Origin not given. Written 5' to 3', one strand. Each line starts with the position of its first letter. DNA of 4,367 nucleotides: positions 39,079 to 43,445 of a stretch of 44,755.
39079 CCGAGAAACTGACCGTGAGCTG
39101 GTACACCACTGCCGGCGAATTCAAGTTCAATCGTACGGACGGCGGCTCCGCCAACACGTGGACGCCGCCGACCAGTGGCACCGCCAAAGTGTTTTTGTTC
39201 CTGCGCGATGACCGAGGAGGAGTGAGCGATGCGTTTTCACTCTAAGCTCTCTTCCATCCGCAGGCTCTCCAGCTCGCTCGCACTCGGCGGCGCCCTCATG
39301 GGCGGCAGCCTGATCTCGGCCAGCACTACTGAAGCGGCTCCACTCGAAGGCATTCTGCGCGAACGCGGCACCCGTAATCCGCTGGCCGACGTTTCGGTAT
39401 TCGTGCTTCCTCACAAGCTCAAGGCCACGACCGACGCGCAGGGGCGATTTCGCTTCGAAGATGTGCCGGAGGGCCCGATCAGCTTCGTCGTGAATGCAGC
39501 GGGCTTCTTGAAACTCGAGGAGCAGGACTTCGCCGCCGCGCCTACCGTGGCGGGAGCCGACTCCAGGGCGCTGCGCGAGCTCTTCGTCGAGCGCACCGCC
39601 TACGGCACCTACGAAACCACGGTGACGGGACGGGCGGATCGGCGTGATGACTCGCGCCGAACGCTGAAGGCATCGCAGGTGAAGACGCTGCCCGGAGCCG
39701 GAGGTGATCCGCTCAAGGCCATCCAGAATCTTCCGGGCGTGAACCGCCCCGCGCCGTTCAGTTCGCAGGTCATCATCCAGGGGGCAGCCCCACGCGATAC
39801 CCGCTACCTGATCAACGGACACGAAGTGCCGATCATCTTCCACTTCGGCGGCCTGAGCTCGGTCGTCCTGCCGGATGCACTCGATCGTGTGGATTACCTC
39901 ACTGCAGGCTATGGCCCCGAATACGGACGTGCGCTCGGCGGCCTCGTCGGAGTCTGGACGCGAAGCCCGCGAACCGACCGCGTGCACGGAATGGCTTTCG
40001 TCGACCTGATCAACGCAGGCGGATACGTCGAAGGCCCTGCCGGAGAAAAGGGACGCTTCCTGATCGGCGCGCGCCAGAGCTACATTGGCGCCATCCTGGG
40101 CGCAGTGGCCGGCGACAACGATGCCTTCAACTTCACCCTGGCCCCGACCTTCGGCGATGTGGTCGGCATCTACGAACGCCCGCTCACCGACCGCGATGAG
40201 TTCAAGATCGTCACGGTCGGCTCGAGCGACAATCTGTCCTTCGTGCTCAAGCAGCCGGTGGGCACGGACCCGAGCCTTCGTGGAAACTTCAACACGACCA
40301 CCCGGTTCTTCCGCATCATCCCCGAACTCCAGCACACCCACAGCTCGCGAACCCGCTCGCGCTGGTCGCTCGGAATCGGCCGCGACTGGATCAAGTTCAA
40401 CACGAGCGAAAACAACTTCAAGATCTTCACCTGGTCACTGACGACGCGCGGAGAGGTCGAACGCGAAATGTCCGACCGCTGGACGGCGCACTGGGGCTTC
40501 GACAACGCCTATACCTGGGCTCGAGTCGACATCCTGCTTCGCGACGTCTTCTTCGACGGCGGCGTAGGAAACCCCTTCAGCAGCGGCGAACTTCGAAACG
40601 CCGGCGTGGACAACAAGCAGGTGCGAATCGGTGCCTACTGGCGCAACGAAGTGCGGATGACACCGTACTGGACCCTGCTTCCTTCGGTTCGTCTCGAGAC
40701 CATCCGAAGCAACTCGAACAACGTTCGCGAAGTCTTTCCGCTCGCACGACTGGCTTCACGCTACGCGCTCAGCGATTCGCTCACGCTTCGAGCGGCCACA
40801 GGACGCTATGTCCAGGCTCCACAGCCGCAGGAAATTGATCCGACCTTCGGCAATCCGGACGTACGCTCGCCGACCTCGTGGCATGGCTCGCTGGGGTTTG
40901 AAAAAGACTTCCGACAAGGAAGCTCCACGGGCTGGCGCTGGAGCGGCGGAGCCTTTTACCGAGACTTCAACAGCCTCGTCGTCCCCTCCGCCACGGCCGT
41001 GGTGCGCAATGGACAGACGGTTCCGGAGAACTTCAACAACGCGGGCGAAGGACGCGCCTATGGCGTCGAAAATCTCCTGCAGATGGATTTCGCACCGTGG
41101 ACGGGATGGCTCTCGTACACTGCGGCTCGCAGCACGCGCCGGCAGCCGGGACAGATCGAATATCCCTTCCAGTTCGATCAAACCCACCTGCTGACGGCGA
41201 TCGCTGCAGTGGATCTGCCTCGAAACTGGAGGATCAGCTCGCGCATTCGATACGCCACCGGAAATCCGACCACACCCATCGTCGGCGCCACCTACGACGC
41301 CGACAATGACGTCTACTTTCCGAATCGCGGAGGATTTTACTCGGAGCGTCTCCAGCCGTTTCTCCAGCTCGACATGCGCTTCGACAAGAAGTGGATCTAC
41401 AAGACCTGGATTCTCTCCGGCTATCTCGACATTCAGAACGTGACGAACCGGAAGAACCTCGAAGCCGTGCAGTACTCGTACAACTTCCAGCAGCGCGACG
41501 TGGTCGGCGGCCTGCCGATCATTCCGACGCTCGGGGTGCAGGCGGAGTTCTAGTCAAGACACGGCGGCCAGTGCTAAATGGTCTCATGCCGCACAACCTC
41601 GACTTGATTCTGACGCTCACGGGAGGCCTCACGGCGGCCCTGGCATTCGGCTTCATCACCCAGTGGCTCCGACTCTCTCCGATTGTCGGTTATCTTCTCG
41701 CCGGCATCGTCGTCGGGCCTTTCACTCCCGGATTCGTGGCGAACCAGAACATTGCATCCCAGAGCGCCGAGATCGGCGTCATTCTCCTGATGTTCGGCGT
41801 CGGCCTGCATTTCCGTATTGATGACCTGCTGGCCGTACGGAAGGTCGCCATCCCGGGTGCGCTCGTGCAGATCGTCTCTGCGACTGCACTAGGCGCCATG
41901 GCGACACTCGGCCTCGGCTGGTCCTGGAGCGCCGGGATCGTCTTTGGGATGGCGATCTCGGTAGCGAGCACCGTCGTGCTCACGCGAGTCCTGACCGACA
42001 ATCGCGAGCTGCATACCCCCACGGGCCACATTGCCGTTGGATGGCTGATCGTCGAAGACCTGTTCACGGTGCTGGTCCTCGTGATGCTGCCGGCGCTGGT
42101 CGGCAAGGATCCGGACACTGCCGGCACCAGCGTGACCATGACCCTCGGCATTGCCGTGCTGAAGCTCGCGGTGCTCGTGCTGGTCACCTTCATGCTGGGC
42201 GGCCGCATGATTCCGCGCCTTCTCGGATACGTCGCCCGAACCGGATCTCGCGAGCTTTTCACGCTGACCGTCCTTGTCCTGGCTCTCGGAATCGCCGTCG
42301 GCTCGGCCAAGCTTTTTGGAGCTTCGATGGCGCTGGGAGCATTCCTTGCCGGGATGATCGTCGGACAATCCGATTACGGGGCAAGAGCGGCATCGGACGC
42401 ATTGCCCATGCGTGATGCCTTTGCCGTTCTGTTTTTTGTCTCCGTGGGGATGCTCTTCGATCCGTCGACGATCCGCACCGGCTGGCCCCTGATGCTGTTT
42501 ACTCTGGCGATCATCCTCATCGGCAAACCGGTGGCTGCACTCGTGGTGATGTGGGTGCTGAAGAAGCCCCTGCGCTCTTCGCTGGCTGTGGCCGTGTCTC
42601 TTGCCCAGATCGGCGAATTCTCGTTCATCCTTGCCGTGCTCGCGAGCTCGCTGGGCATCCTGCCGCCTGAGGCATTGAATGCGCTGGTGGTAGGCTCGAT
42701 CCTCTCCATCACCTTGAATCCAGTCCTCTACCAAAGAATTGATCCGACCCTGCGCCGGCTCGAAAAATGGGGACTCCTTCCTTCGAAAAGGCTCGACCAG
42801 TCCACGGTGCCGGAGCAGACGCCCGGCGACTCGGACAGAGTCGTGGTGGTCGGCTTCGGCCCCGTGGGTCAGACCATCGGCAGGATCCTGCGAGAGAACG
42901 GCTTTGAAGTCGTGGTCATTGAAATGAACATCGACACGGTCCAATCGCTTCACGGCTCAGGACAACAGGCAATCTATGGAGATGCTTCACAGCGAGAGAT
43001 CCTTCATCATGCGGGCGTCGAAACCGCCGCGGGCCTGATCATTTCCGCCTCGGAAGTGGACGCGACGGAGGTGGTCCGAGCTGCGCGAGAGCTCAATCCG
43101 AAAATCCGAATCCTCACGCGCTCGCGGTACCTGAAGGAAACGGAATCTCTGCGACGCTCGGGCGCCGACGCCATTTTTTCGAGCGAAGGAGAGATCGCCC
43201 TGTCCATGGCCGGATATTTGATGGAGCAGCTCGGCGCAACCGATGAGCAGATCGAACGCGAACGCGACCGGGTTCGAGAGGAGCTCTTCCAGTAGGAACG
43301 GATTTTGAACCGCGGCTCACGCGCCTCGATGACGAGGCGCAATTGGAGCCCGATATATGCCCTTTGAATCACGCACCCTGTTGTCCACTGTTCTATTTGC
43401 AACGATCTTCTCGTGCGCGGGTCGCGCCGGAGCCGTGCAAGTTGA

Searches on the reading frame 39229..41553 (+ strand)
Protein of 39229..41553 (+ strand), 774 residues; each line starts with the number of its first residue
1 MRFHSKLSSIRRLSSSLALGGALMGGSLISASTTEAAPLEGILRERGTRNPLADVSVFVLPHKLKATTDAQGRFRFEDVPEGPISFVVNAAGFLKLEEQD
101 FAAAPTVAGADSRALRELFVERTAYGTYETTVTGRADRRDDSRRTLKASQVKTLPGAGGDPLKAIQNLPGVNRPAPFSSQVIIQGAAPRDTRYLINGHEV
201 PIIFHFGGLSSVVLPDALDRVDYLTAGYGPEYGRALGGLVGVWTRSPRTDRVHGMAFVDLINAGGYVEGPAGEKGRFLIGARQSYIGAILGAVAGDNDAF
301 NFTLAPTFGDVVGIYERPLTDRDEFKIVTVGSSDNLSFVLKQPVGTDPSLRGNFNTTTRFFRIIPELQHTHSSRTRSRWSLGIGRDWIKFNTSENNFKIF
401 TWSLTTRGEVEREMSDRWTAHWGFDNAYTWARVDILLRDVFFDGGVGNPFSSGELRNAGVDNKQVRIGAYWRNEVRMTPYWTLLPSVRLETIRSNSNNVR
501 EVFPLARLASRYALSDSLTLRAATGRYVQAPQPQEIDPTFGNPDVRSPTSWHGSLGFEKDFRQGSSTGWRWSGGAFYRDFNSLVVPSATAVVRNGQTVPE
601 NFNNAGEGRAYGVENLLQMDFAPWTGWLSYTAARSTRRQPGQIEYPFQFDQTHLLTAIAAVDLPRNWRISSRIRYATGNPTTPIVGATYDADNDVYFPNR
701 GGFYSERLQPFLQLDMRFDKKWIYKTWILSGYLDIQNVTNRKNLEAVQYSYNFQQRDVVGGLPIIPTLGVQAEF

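Call 45: search_protein_families(library=pfam, proteins=[window:39229-41553:+], max_evalue=0.0001)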
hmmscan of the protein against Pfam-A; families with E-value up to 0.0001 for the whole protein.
window:39229-41553:+ (774 aa): 4 families
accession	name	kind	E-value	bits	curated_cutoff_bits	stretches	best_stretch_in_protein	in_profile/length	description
PF00593.30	TonB_dep_Rec_b-barrel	-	2.5e-20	74.2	27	1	320-732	55-432/436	TonB dependent receptor-like, beta-barrel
PF13620.12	CarboxypepD_reg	-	1.3e-08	35.5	32.3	1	40-103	3-69/82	Carboxypeptidase regulatory-like domain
PF07715.20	Plug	-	6.3e-08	33.5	23.9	1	158-238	22-106/107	TonB-dependent Receptor Plug Domain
PF13715.12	CarbopepD_reg_2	-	2.1e-07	31.3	32.2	1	41-97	3-59/88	CarboxypepD_reg-like domain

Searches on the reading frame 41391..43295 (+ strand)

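Call 45: search_protein_families(library=pfam, proteins=[window:41391-43295:+], max_evalue=0.0001)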
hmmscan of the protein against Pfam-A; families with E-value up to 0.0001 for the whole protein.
window:41391-43295:+ (634 aa): 2 families
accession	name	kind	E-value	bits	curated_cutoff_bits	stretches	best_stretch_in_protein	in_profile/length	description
PF00999.27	Na_H_Exchanger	-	4.9e-59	200.5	26.2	1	82-445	4-372/375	Sodium/hydrogen exchanger, transmembrane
PF02254.24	TrkA_N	-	1.5e-23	83.8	23.8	1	484-597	1-115/116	TrkA-N domain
